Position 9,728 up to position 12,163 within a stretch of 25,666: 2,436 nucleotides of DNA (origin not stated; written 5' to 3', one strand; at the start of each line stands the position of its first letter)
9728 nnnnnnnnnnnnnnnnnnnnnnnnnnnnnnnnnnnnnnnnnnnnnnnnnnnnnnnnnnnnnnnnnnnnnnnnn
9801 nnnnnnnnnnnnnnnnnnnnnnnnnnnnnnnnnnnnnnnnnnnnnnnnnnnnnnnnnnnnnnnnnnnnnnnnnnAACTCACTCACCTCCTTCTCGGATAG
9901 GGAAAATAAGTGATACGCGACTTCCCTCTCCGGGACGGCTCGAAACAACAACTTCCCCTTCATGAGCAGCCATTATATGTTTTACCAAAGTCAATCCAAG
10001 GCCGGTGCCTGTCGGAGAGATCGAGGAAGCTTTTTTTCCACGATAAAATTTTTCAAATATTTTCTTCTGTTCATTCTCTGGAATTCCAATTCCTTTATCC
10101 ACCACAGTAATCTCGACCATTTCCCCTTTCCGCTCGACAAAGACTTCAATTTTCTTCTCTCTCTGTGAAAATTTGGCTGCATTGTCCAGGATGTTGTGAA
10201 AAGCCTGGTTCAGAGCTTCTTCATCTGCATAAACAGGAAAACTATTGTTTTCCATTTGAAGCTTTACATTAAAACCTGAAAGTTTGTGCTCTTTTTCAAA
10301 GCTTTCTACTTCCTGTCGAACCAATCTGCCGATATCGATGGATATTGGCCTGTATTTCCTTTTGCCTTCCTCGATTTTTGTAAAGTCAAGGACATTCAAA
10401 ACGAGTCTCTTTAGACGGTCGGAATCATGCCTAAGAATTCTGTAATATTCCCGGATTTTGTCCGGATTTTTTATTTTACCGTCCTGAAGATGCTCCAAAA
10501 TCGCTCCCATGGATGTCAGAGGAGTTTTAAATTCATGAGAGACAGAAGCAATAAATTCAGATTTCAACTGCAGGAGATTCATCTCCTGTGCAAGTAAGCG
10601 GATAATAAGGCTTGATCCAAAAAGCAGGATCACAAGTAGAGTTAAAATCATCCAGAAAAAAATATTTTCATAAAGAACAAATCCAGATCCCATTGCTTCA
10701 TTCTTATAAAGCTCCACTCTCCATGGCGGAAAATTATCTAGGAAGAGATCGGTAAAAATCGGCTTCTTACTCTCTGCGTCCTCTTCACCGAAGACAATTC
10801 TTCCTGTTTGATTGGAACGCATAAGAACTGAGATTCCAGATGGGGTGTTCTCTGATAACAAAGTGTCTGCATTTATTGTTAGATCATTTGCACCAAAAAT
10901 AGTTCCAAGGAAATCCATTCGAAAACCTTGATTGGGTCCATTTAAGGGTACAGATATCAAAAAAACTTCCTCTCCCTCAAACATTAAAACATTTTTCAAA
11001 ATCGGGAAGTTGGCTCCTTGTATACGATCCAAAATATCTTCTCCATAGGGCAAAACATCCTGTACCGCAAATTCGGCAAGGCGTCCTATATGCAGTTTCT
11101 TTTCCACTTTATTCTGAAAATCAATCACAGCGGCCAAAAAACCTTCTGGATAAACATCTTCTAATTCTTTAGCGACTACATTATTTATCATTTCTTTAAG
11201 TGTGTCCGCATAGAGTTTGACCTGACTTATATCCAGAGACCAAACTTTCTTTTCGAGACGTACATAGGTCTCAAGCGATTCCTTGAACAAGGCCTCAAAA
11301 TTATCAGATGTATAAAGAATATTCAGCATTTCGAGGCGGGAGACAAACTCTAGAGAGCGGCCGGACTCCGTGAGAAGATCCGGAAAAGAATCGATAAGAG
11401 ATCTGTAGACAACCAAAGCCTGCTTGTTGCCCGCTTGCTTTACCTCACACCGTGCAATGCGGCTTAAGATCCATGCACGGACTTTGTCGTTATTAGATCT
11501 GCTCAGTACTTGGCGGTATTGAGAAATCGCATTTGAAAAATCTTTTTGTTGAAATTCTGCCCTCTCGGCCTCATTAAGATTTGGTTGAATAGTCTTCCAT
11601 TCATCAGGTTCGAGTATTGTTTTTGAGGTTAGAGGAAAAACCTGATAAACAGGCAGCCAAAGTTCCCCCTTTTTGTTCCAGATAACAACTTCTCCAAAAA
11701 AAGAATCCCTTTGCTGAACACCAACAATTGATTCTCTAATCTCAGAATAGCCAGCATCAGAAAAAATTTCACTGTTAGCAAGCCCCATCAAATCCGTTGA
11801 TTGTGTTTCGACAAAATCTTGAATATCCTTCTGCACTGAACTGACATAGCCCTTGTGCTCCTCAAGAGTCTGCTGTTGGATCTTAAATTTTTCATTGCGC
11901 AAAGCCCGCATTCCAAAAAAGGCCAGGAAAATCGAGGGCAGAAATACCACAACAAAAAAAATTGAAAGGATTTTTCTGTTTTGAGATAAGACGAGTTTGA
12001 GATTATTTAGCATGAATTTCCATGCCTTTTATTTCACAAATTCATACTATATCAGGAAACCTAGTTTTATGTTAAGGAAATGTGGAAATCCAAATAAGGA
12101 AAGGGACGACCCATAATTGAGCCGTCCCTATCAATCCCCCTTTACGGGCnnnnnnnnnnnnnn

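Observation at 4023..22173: Operator class tracks recognition-helix residues: a natural OmpR DNA-specificity code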

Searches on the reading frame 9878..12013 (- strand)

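Call 3: search_protein_families(library=pfam, proteins=[window:9878-12013:-])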
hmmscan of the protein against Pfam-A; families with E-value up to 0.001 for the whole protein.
window:9878-12013:- (711 aa): 3 families
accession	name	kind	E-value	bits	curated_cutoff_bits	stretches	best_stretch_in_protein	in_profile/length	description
PF02518.31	HATPase_c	-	2.4e-28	99.2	26.4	1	597-707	2-110/111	Histidine kinase-, DNA gyrase B-, and HSP90-like ATPase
PF00512.31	HisKA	-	3.5e-16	59.4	26.9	1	484-550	2-66/66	His Kinase A (phospho-acceptor) domain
PF13581.12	HATPase_c_2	-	0.00015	22.2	27.4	1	604-684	39-112/127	Histidine kinase-like ATPase domain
